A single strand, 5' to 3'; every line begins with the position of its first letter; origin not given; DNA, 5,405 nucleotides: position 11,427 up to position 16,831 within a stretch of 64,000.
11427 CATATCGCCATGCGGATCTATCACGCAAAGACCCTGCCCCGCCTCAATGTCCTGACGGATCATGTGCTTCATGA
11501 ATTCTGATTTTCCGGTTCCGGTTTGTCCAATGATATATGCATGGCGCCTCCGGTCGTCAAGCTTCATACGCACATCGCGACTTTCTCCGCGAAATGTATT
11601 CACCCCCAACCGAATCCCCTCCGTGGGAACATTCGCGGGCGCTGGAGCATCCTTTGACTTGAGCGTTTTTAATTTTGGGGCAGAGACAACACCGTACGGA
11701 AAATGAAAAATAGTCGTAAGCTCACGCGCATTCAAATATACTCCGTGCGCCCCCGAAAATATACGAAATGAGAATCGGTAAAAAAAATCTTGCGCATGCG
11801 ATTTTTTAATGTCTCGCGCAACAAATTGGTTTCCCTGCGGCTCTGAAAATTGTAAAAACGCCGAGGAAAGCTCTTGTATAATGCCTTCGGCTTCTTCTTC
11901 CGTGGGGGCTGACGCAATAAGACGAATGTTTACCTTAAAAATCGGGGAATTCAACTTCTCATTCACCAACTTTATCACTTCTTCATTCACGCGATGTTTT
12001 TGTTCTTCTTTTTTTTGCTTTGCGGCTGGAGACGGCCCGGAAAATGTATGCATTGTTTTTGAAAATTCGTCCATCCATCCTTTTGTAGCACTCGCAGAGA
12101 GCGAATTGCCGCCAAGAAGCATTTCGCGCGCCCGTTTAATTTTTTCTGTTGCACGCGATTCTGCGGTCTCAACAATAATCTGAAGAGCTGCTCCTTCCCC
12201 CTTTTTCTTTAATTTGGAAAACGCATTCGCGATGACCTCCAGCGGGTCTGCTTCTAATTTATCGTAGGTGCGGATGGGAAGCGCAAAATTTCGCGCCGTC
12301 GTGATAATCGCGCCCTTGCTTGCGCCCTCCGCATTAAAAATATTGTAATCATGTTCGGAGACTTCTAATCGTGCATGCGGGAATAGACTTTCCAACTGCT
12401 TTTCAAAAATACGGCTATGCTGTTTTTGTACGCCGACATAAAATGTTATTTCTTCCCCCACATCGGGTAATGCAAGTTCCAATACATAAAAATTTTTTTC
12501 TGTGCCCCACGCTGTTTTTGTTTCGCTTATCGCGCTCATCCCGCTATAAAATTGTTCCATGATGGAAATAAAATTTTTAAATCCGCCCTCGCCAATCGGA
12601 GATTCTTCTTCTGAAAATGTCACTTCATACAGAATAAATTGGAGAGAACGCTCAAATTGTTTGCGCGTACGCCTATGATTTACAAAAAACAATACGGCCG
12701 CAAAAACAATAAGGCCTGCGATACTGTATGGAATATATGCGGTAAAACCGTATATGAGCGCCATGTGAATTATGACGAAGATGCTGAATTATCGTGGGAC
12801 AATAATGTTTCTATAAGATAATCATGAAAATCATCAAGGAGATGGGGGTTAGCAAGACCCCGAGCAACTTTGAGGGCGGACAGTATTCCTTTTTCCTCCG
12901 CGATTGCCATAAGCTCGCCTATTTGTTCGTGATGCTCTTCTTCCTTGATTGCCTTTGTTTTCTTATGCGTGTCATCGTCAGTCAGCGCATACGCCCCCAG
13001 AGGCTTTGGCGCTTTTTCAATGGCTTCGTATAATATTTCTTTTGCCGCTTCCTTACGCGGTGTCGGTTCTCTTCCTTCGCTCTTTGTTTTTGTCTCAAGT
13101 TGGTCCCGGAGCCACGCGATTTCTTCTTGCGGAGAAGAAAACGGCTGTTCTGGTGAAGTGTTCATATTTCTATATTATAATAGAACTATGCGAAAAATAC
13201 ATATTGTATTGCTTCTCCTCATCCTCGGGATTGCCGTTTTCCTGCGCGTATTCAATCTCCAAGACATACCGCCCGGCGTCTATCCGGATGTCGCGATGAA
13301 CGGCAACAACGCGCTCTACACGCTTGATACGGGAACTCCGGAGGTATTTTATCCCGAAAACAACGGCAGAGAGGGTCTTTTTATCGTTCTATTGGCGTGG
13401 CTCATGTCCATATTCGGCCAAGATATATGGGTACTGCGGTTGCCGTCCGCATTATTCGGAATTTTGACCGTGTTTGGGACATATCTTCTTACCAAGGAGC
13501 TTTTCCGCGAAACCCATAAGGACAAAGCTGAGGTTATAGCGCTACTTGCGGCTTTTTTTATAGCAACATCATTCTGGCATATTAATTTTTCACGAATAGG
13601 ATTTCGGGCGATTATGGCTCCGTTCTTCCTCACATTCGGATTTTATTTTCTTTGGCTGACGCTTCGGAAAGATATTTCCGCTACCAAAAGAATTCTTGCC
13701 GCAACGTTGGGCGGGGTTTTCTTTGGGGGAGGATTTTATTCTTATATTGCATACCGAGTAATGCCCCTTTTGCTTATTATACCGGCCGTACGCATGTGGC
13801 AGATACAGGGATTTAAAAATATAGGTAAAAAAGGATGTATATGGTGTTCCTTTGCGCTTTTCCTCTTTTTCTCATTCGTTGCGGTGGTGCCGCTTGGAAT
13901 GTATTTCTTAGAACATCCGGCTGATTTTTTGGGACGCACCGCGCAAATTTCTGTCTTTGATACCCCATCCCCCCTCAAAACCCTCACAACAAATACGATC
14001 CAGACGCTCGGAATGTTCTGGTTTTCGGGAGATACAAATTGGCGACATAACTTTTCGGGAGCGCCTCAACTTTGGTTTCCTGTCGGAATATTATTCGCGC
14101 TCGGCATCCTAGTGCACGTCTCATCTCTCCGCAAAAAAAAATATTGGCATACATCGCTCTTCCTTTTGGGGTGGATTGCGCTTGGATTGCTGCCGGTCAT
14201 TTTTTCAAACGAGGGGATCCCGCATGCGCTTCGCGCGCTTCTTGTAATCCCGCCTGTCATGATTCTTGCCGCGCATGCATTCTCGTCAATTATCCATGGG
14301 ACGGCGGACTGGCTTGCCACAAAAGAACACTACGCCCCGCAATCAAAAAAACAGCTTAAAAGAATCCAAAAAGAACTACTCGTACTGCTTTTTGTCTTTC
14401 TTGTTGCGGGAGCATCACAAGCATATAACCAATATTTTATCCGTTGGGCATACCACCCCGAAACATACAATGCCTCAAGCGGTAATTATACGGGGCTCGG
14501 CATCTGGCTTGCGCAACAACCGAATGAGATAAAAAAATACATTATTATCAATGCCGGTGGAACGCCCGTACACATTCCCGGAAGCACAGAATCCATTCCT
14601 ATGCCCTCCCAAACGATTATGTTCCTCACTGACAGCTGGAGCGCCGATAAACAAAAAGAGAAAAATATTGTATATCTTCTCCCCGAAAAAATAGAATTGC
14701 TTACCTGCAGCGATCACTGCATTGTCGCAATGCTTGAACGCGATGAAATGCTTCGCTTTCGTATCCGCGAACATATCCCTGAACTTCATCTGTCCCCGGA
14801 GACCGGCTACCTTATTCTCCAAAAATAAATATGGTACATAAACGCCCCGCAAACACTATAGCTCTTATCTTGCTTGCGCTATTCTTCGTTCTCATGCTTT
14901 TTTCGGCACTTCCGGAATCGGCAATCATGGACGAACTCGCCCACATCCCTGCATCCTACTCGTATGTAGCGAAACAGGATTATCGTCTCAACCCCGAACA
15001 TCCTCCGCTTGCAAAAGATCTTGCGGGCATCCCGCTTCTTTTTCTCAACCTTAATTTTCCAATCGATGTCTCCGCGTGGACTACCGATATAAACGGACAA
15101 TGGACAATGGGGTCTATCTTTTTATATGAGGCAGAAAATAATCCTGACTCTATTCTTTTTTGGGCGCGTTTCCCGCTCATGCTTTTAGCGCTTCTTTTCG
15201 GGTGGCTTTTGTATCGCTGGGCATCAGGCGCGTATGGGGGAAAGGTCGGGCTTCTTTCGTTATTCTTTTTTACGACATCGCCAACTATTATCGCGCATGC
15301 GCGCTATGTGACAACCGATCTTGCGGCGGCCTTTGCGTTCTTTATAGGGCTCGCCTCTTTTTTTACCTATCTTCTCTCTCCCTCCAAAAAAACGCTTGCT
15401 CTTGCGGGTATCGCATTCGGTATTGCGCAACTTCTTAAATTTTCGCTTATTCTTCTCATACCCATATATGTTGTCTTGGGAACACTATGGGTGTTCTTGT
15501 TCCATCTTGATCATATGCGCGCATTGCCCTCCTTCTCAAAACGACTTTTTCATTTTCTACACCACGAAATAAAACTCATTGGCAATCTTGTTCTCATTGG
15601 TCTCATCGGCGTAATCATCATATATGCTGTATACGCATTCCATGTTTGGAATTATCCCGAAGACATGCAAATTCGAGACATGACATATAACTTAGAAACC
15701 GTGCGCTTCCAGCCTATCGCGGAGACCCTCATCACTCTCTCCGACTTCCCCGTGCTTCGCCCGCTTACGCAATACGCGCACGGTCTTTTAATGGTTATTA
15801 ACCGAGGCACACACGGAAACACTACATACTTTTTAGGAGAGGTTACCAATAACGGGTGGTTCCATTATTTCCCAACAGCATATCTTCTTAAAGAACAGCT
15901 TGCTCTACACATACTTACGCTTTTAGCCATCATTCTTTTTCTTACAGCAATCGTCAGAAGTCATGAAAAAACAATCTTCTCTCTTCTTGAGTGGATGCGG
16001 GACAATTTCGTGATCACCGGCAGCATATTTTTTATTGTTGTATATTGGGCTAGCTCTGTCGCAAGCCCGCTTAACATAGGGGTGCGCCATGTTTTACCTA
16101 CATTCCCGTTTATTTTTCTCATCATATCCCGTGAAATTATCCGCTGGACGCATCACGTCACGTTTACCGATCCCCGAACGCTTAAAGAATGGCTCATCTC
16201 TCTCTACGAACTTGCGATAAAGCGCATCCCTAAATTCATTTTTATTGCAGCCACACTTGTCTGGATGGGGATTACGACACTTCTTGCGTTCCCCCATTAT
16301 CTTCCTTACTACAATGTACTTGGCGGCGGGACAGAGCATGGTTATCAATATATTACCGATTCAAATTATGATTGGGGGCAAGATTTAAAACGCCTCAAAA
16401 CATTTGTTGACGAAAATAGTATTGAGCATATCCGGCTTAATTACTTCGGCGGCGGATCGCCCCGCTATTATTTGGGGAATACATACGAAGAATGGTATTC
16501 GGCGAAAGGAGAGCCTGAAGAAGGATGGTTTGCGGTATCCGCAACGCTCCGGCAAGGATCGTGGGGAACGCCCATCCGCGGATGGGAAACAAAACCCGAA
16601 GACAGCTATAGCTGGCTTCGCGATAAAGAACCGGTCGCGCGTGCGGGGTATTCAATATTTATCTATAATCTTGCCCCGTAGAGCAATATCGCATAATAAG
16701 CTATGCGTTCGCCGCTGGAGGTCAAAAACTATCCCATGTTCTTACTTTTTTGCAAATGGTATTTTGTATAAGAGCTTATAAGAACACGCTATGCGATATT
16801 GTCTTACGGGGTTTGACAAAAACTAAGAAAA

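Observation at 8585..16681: VirD4/TraG-like coupling ATPase operon with GtrA-like flippase and tiny membrane partners, divergent from two GT-C glycosyltransferases: putative envelope export/glycosylation module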

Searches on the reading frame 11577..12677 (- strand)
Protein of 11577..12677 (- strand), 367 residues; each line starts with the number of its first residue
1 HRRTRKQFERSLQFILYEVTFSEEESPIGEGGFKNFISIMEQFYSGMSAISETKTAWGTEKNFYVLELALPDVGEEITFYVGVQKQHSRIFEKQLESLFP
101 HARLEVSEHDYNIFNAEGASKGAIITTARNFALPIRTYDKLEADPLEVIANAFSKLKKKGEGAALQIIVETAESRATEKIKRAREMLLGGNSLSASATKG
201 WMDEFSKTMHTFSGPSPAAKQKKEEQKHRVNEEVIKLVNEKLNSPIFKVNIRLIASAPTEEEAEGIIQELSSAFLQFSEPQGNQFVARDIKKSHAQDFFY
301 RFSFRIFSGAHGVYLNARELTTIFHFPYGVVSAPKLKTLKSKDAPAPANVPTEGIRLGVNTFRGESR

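Call 27: predict_structure(alignment_id=A2)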
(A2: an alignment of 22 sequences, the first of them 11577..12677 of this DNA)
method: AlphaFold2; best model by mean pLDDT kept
length: 367 residues; sequences in the alignment: 22
mean_pLDDT: 77.2   pTM: 0.77
mean pLDDT of the five models: 77.2, 75.7, 75.6, 74.8, 73.8
residues with pLDDT >= 90: 153; 70-90: 110; 50-70: 36; < 50: 68
segments of 3 or more residues with pLDDT < 50: 195-227, 331-349, 356-367
pLDDT, mean of each block of 10 residues (from residue 1): 68 86 60 85 89 59 89 77 91 91 86 86 93 91 82 75 94 91 90 55 41 39 46 91 94 94 94 93 94 91 89 94 81 36 44 47 39
secondary structure, 60 per line:
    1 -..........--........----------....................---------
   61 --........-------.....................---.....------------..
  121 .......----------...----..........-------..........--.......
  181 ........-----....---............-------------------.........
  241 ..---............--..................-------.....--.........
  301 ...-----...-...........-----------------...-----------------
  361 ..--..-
elements in order: H2-11 E14-21 H32-51 E63-70 E78-84 H85-98 E102-106 E119-127 H145-154 E162-171 H174-188 H194-197 H201-212 H232-242 E246-257 H260-277 E285-289 H292-303 E313-316 H317-323

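Call 31: fold_search(model_id=the predicted structure, library=pdb)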
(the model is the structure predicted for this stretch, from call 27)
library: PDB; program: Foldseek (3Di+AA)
matches with E <= 10: 663; with E <= 0.001: 14
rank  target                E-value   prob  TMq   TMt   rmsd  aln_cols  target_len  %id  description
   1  7o42_E                9.6e-08  1.00  0.44  0.20   8.2       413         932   10  TrwK/VirB4unbound trimer of dimers complex (with Hcp1) from the R388 type IV secretion system determined by cryo-EM. (released 2022-06-22)
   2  7o42_A                5.8e-07  1.00  0.45  0.21   7.1       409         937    9  TrwK/VirB4unbound trimer of dimers complex (with Hcp1) from the R388 type IV secretion system determined by cryo-EM. (released 2022-06-22)
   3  7o43_A                1.9e-06  1.00  0.42  0.23   7.9       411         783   11  TrwK/VirB4unbound dimer complex from R388 type IV secretion system determined by cryo-EM. (released 2022-06-22)
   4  7o41_B                2.0e-06  1.00  0.42  0.25   8.6       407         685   10  Hexameric composite model of the Inner Membrane Complex (IMC) with the Arches from the fully-assembled R388 type IV se (released 2022-06-22)
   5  8rtd_h                3.4e-06  1.00  0.43  0.36   8.0       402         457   10  Stalk-Arches-IMC structure from the fully-assembled R388 type IV secretion system determined by cryo-EM. (released 2024-06-19)
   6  8rtb_B                4.1e-06  1.00  0.43  0.26   7.7       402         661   10  Extended inner membrane complex (IMC) protomer structure (TrwM/VirB3-TrwK/VirB4-TrwI/VirB6-TrwG/VirB8-TrwE/VirB10) fro (released 2024-06-19)
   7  8rtd_V                6.9e-06  1.00  0.43  0.25   7.7       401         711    9  Stalk-Arches-IMC structure from the fully-assembled R388 type IV secretion system determined by cryo-EM. (released 2024-06-19)
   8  8rtd_P                8.2e-06  1.00  0.43  0.23   7.8       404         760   10  Stalk-Arches-IMC structure from the fully-assembled R388 type IV secretion system determined by cryo-EM. (released 2024-06-19)
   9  7o43_B                8.7e-06  1.00  0.44  0.23   7.9       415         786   10  TrwK/VirB4unbound dimer complex from R388 type IV secretion system determined by cryo-EM. (released 2022-06-22)
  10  8rtb_A                1.5e-05  1.00  0.38  0.22   8.6       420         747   10  Extended inner membrane complex (IMC) protomer structure (TrwM/VirB3-TrwK/VirB4-TrwI/VirB6-TrwG/VirB8-TrwE/VirB10) fro (released 2024-06-19)
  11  8rtd_O                1.5e-05  1.00  0.38  0.21   8.6       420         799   10  Stalk-Arches-IMC structure from the fully-assembled R388 type IV secretion system determined by cryo-EM. (released 2024-06-19)
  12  8rtd_T                1.5e-05  1.00  0.38  0.21   8.6       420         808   10  Stalk-Arches-IMC structure from the fully-assembled R388 type IV secretion system determined by cryo-EM. (released 2024-06-19)
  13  8rtd_g                2.9e-05  1.00  0.36  0.21   8.5       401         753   10  Stalk-Arches-IMC structure from the fully-assembled R388 type IV secretion system determined by cryo-EM. (released 2024-06-19)
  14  7o41_A                2.3e-04  1.00  0.42  0.23   9.3       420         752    8  Hexameric composite model of the Inner Membrane Complex (IMC) with the Arches from the fully-assembled R388 type IV se (released 2022-06-22)
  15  6q2d_F                9.3e-03  0.21  0.16  0.18  20.1       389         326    8  Crystal structure of Methanobrevibacter smithii Dph2 in complex with Methanobrevibacter smithii elongation factor 2 (released 2019-10-16)
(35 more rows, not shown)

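Call 62: search_protein_representatives(protein=window:11577-12677:-)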
Query: 367 residues. Proteins with E-value up to 0.001 (for the whole library): 1158; up to 1e-10: 520; up to 1e-30: 127. The best 150 are listed.
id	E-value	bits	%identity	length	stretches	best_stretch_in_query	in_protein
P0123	1.4e-89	317.3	47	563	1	7-365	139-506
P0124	4.1e-75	269.7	42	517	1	4-366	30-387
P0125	7.4e-69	249.2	37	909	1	5-367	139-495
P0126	5.0e-66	239.9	42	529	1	11-365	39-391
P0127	9.5e-65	235.7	39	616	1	34-367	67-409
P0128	8.6e-62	226.0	37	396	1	7-365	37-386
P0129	6.1e-61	223.2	48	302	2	6-176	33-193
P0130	2.0e-59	218.2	39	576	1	13-365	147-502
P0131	4.4e-58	213.8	37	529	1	10-365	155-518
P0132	2.6e-56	208.0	34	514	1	6-365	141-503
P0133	5.8e-56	206.8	35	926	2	8-365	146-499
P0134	8.3e-56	206.3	38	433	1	61-364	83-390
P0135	2.3e-55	204.8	36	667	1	9-364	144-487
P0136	1.3e-54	202.4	35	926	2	9-363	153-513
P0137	1.5e-54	202.2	36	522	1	10-350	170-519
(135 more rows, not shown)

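Call 87: fold_search(model_id=the predicted structure, library=viral)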
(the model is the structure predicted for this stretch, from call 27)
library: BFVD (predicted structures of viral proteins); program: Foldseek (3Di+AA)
matches with E <= 10: 629; with E <= 0.001: 7
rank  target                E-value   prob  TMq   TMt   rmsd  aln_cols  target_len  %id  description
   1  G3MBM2                1.0e-18  1.00  0.59  0.28  14.2       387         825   15  Gp156 [Bacillus phage G]
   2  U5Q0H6                5.7e-18  1.00  0.59  0.41  12.8       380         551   15  Uncharacterized protein [Bacillus phage Slash]
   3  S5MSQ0                8.1e-17  1.00  0.63  0.27   8.9       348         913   15  Lipid A export ATP-binding/permease protein Msb [Bacillus phage JL]
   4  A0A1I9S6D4            8.3e-11  1.00  0.50  0.56   8.0       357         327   14  (no name in the UniProt tables at hand)
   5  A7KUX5                4.0e-10  1.00  0.41  0.21   9.4       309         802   14  (no name in the UniProt tables at hand)
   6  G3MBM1                5.6e-08  1.00  0.49  0.35   6.4       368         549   11  Gp155 [Bacillus phage G]
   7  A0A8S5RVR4            1.3e-04  1.00  0.42  0.37   8.0       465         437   10  Component of type IV transporter system [Siphoviridae sp. ctHip2]
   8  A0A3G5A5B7            4.3e-02  0.06  0.10  0.08  19.7       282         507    8  SPFH domain / Band 7 domain containing protein [Harvfovirus sp.]
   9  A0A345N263            8.2e-02  0.60  0.17  0.20   8.0       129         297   13  (no name in the UniProt tables at hand)
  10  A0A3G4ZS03            9.2e-02  0.66  0.31  0.24   8.1       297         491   13  FAD-binding oxidoreductase [Barrevirus sp.]
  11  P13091                9.2e-02  0.08  0.12  0.07  21.1       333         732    9  Non-structural protein 4 [Wound tumor virus]
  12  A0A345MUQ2            1.2e-01  0.63  0.18  0.20   6.5       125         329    9  (no name in the UniProt tables at hand)
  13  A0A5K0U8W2            1.2e-01  0.09  0.17  0.20  15.9       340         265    8  Uncharacterized protein [Yasminevirus sp. GU-2018]
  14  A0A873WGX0            1.5e-01  0.51  0.17  0.21   6.5       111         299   14  (no name in the UniProt tables at hand)
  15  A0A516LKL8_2          1.9e-01  0.09  0.19  0.09  18.3       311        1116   11  (no name in the UniProt tables at hand)
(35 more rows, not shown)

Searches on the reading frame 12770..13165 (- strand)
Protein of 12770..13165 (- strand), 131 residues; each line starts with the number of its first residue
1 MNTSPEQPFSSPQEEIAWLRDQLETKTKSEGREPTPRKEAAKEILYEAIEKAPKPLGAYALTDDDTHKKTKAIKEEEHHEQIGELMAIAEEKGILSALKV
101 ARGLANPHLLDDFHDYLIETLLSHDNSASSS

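Call 3: search_protein_families(library=pfam, proteins=[window:12770-13165:-], max_evalue=0.01)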
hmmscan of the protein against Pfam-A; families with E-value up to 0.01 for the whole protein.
window:12770-13165:- (131 aa): 0 families

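Call 4: search_protein_families(library=ncbifam, proteins=[window:12770-13165:-], max_evalue=0.01)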
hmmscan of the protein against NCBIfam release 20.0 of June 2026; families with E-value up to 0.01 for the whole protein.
window:12770-13165:- (131 aa): 0 families

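Call 41: search_protein_families(library=phrogs, proteins=[window:12770-13165:-], max_evalue=0.01)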
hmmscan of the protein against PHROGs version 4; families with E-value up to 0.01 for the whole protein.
window:12770-13165:- (131 aa): 0 families

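Call 58: search_protein_families(library=padloc, proteins=[window:12770-13165:-], max_evalue=0.01)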
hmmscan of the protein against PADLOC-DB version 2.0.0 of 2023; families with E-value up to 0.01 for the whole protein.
window:12770-13165:- (131 aa): 0 families

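Call 85: find_homologous_proteins(query=window:12770-13165:-, max_evalue=0.001)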
Query window:12770-13165:- (131 aa): 11 proteins with E <= 0.001 among 136 candidates.
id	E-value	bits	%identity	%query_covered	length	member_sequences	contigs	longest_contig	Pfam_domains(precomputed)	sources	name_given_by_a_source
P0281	1.3e-73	263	94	100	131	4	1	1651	-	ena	-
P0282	2.3e-45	172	66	100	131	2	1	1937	-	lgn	-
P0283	6.9e-44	167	63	100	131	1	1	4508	-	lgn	-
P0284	1.0e-40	157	64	95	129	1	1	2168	-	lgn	-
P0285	1.8e-39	153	62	95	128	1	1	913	-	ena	-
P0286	1.9e-38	149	62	95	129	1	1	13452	-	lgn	-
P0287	2.8e-29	120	52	99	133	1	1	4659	-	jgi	-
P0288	5.0e-29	119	54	92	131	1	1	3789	-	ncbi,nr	ncbi:MAG: hypothetical protein HY445_00045 [Candidatus Niyogibacteria bacterium]|nr:hypothetical pro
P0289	5.6e-20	90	73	42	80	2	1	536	-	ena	-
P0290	4.7e-13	67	43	80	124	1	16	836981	-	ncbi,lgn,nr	ncbi:MAG: hypothetical protein HYY55_00675 [Candidatus Niyogibacteria bacterium]|nr:MAG: hypothetica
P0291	3.7e-11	61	42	89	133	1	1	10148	-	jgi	jgi:hypothetical protein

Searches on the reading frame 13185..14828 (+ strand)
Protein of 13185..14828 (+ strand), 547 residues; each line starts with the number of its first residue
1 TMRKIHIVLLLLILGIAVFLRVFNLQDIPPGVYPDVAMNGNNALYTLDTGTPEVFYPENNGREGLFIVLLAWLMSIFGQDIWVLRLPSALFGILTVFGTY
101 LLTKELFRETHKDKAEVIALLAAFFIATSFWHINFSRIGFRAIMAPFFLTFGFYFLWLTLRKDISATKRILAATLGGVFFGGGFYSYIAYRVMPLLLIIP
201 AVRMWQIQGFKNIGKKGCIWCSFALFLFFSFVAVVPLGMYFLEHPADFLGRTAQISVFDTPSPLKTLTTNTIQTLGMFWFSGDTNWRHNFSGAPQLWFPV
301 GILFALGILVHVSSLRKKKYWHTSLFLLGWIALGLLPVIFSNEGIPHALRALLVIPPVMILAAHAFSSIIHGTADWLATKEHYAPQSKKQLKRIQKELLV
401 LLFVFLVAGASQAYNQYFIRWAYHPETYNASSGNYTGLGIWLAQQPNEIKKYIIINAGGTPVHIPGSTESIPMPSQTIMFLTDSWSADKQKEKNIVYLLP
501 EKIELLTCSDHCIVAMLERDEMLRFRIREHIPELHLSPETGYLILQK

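Call 3: search_protein_families(library=pfam, proteins=[window:13185-14828:+], max_evalue=0.01)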
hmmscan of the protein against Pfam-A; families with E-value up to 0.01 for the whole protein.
window:13185-14828:+ (547 aa): 2 families
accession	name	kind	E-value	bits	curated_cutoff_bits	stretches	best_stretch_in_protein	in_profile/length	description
PF02366.24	PMT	-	2.1e-06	27.9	22.7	1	77-241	78-234/245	Dolichyl-phosphate-mannose-protein mannosyltransferase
PF13231.12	PMT_2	-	5.7e-05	23.8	26.1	1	69-202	9-128/160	Dolichyl-phosphate-mannose-protein mannosyltransferase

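Call 4: search_protein_families(library=ncbifam, proteins=[window:13185-14828:+], max_evalue=0.01)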
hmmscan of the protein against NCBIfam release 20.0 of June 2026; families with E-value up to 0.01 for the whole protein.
window:13185-14828:+ (547 aa): 1 family
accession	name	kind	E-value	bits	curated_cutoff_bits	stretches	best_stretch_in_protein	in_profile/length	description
TIGR03663.1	TIGR03663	subfamily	0.0023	17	126.25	1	10-410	4-368/435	flippase activity-associated protein Agl23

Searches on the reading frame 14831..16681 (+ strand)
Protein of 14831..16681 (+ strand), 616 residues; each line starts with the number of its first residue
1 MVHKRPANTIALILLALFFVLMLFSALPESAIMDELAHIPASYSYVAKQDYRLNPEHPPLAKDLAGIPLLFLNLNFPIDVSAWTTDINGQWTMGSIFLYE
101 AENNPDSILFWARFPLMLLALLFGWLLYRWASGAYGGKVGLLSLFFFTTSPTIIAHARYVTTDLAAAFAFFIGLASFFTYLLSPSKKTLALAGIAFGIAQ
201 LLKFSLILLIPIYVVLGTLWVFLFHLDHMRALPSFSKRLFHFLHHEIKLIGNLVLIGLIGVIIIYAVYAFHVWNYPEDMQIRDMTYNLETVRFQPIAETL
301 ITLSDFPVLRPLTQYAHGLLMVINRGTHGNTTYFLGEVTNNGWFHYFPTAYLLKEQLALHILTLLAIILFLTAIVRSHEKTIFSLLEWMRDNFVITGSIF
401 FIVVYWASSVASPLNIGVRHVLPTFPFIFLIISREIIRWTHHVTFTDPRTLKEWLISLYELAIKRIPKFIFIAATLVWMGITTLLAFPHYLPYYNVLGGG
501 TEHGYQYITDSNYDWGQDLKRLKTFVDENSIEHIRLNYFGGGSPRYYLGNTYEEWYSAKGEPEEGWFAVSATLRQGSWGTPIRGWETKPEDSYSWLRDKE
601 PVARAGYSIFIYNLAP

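Call 3: search_protein_families(library=pfam, proteins=[window:14831-16681:+], max_evalue=0.01)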
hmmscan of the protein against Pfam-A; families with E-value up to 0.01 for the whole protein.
window:14831-16681:+ (616 aa): 1 family
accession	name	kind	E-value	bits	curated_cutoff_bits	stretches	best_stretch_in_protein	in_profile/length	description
PF13231.12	PMT_2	-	2.5e-07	31.5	26.1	1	112-215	24-130/160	Dolichyl-phosphate-mannose-protein mannosyltransferase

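Call 4: search_protein_families(library=ncbifam, proteins=[window:14831-16681:+], max_evalue=0.01)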
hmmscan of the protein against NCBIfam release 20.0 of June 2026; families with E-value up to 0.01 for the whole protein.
window:14831-16681:+ (616 aa): 1 family
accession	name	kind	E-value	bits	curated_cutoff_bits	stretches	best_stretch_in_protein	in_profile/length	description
TIGR03663.1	TIGR03663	subfamily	4.7e-06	25.9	126.25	1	127-279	90-233/435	flippase activity-associated protein Agl23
